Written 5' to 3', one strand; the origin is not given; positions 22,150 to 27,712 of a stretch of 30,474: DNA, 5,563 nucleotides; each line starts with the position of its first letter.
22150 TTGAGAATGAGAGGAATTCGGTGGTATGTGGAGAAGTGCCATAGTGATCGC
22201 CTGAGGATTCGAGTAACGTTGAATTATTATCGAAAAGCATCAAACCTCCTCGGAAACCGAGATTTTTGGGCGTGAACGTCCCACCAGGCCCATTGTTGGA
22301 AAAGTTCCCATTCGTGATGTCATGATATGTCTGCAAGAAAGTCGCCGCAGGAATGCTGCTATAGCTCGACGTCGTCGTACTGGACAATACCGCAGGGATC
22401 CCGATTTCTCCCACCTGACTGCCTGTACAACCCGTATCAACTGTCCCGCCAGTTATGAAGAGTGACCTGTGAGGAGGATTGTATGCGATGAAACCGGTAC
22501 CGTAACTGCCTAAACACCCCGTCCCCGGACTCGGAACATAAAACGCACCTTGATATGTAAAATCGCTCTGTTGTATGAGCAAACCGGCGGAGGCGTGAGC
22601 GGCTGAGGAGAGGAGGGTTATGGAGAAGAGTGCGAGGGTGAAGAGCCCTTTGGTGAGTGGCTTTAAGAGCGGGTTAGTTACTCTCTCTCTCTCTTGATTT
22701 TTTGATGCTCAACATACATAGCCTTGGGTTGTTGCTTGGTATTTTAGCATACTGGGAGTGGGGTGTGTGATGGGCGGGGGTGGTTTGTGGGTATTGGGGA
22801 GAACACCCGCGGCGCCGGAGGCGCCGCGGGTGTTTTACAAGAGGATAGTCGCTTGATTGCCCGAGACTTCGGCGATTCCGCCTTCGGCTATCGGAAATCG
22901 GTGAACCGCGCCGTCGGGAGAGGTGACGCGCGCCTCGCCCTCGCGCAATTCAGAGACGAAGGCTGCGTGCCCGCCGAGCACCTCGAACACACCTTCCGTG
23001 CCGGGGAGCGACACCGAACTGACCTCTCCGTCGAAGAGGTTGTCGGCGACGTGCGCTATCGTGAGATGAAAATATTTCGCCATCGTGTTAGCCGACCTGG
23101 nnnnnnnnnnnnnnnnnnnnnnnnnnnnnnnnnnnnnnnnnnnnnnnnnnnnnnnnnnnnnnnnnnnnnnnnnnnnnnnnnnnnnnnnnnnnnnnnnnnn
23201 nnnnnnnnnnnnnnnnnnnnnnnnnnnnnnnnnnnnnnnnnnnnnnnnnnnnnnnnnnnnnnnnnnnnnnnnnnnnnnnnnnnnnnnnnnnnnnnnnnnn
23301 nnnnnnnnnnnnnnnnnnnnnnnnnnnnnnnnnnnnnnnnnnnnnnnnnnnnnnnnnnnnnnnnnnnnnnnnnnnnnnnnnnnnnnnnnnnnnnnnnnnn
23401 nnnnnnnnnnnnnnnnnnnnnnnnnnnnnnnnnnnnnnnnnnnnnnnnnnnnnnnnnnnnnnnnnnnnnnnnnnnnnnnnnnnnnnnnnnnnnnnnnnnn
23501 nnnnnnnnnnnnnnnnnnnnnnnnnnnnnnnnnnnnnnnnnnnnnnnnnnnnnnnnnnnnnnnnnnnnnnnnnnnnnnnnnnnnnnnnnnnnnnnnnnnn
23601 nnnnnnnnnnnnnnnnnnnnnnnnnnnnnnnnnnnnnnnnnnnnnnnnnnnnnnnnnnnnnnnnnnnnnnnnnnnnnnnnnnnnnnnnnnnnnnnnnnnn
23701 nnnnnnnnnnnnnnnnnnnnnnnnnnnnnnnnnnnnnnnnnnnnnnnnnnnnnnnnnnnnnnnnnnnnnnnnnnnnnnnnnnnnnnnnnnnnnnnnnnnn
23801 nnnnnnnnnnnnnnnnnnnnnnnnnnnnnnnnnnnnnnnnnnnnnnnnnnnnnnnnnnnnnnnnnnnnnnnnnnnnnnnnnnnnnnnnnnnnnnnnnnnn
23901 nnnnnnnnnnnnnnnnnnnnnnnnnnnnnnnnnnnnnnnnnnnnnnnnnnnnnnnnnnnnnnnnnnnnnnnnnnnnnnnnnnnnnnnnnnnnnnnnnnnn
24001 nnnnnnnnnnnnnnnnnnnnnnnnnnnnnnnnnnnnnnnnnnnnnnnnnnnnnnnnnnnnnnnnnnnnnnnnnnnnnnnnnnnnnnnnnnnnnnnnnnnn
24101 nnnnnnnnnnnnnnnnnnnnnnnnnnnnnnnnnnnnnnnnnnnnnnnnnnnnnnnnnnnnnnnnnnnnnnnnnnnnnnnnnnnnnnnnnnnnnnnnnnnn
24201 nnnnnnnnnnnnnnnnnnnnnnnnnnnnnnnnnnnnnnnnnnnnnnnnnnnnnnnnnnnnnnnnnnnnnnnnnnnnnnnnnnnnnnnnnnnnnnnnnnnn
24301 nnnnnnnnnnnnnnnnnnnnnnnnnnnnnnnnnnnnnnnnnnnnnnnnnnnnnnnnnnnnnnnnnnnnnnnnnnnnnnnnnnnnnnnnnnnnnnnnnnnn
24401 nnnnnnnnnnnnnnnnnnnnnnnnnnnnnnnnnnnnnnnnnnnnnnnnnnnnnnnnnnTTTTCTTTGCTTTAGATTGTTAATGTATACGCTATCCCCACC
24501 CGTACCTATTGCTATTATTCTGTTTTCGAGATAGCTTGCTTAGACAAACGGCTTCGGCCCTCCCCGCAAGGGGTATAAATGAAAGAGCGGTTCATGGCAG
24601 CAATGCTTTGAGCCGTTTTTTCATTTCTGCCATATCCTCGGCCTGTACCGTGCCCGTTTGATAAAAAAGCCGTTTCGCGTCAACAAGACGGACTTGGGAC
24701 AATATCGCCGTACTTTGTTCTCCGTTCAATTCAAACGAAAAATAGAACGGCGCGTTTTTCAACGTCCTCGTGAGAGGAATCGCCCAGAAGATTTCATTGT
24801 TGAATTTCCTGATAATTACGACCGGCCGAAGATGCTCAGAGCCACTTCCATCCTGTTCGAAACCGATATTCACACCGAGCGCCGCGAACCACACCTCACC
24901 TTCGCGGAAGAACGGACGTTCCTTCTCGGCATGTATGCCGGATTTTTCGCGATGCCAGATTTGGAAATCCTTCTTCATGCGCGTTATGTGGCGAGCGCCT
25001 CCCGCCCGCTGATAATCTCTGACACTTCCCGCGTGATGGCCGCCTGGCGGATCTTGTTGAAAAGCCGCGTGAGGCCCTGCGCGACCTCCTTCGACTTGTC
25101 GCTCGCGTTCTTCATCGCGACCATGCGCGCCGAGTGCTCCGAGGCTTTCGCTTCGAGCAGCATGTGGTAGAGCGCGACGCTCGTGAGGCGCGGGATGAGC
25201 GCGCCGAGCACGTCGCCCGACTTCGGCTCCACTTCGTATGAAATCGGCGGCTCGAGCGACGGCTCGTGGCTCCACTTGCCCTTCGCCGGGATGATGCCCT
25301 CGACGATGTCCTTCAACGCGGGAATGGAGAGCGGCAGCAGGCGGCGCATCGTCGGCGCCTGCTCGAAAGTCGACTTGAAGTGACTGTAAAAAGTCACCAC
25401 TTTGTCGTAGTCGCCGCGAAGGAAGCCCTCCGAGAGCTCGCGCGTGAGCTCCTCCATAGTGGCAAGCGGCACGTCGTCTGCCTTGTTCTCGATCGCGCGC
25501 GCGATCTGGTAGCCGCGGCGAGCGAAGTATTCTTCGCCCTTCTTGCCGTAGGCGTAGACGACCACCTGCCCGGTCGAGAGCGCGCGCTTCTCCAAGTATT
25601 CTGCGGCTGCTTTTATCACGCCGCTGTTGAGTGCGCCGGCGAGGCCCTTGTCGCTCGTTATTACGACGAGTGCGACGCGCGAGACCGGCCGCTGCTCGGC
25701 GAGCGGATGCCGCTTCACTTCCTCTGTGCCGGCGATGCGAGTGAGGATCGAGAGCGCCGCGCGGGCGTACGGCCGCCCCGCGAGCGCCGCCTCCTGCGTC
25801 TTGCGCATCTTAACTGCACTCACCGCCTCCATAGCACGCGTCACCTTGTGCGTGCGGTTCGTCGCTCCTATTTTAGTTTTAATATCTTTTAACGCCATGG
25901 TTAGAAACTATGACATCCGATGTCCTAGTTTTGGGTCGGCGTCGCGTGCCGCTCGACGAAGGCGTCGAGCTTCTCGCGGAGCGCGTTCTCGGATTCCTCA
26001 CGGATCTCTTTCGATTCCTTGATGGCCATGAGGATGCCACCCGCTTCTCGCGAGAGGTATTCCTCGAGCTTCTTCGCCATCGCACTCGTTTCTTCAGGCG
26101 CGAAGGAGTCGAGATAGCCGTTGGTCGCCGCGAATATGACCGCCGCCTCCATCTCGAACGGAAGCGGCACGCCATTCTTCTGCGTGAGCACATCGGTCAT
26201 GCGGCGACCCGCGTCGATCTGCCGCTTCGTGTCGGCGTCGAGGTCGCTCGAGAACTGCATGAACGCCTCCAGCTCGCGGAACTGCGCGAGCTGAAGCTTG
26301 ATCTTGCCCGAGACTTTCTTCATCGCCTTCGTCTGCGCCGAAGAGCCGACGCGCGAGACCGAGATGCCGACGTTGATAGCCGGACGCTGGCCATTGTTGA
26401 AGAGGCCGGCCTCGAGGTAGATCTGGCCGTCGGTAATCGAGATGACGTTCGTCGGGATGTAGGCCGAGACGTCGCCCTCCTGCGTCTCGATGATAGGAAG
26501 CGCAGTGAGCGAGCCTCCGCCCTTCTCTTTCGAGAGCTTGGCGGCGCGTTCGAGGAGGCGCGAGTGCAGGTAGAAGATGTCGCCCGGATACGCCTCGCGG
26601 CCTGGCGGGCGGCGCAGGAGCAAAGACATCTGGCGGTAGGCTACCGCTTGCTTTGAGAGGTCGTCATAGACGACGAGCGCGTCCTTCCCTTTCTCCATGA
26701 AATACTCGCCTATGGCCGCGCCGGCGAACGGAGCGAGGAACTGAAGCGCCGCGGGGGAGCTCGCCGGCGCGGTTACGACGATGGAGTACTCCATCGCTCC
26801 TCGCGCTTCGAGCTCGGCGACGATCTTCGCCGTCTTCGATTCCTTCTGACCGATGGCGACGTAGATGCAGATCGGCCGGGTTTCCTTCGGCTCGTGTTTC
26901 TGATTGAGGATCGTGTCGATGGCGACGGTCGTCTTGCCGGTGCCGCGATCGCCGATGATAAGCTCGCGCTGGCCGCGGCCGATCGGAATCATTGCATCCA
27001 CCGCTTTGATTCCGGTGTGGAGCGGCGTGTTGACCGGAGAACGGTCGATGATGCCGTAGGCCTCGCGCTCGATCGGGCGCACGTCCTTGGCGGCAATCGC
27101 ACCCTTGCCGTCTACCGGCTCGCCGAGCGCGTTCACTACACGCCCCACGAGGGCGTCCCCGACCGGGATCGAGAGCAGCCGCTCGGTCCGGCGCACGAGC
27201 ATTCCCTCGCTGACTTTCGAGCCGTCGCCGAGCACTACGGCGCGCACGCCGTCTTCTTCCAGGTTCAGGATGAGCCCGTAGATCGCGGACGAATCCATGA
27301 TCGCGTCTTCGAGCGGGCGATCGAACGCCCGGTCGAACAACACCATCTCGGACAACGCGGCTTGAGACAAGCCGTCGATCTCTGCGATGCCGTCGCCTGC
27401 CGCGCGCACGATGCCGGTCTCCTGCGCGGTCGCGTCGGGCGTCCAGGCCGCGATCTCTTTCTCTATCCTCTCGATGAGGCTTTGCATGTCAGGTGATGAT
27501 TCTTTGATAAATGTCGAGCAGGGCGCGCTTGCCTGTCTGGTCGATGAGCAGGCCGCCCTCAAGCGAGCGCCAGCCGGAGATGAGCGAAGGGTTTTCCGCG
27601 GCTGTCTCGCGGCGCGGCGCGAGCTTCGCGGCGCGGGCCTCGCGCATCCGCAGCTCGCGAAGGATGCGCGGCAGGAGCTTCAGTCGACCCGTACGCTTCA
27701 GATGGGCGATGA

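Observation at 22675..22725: (AG)7 slippage switch with two staggered ATGs: surface protein is OFF in this allele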

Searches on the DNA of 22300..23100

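Call 74: search_rna_families(source=window, start=22300, end=23100, threshold=evalue, max_evalue=1)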
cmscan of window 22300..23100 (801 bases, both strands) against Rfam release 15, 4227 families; matches with E-value up to 1: 2.
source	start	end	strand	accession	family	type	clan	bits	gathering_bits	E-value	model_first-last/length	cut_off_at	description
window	22798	22942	-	RF02344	ar14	Gene; sRNA;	-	24.2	58.8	0.025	1-123/123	no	Alphaproteobacterial ar14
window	22790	22837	+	RF01472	rli40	Gene; sRNA;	-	14.9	100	0.37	1-263/263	no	Listeria sRNA rli40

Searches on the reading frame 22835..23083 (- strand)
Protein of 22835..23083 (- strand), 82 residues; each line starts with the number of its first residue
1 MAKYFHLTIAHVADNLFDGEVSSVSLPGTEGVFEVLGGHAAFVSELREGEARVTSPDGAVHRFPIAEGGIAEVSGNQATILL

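Call 30: search_protein_families(library=pfam, proteins=[window:22835-23083:-], max_evalue=0.01)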
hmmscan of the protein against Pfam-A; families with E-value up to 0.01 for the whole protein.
window:22835-23083:- (82 aa): 1 family
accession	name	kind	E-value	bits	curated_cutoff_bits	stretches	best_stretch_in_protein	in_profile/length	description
PF02823.21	ATP-synt_DE_N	-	1.7e-17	63.6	27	1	5-81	1-76/80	ATP synthase, Delta/Epsilon chain, beta-sandwich domain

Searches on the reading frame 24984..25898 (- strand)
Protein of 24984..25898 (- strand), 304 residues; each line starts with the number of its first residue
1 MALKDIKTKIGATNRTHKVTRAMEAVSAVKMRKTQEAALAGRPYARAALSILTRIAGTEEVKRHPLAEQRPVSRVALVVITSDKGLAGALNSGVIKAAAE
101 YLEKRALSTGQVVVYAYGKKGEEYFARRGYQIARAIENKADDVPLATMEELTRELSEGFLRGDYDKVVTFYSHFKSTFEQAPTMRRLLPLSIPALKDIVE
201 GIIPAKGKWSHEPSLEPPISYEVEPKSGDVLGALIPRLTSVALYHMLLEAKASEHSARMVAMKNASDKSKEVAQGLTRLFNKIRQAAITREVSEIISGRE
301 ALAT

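Call 6: search_protein_families(library=pfam, proteins=[window:24984-25898:-], max_evalue=0.01)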
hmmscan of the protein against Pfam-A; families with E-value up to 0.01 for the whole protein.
window:24984-25898:- (304 aa): 1 family
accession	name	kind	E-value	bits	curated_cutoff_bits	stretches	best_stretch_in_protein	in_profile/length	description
PF00231.24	ATP-synt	-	8.3e-83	278.8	39.9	1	3-302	2-285/285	ATP synthase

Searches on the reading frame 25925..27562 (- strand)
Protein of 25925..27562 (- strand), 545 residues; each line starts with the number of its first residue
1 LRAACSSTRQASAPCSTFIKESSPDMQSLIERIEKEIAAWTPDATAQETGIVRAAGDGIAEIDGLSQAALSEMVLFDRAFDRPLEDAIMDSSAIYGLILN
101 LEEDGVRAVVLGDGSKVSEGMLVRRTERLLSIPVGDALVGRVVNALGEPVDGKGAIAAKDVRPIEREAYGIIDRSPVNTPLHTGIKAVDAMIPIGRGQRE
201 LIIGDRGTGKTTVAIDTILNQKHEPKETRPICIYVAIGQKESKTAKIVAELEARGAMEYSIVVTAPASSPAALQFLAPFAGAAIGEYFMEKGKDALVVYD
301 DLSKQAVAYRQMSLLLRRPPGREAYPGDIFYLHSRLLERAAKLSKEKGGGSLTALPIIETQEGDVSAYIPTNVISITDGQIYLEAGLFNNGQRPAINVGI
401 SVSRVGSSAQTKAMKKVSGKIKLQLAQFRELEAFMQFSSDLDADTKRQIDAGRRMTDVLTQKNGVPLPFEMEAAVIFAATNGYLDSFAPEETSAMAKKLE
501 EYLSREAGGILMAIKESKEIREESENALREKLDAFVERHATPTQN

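Call 6: search_protein_families(library=pfam, proteins=[window:25925-27562:-], max_evalue=0.01)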
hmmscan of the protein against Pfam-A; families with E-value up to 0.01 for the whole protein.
window:25925-27562:- (545 aa): 4 families
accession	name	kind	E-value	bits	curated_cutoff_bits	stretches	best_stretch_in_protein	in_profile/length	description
PF00006.31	ATP-synt_ab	-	9.7e-80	267.6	29.5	1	184-403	1-213/213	ATP synthase alpha/beta family, nucleotide-binding domain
PF00306.32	ATP-synt_ab_C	-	4.2e-37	127.8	27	1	410-535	1-126/126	ATP synthase alpha/beta chain, C terminal domain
PF02874.29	ATP-synt_ab_N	-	1.2e-06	29.4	20.9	1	52-126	8-68/69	ATP synthase alpha/beta family, beta-barrel domain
PF06745.19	ATPase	-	0.0014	18.5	26.6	1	182-244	2-63/231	KaiC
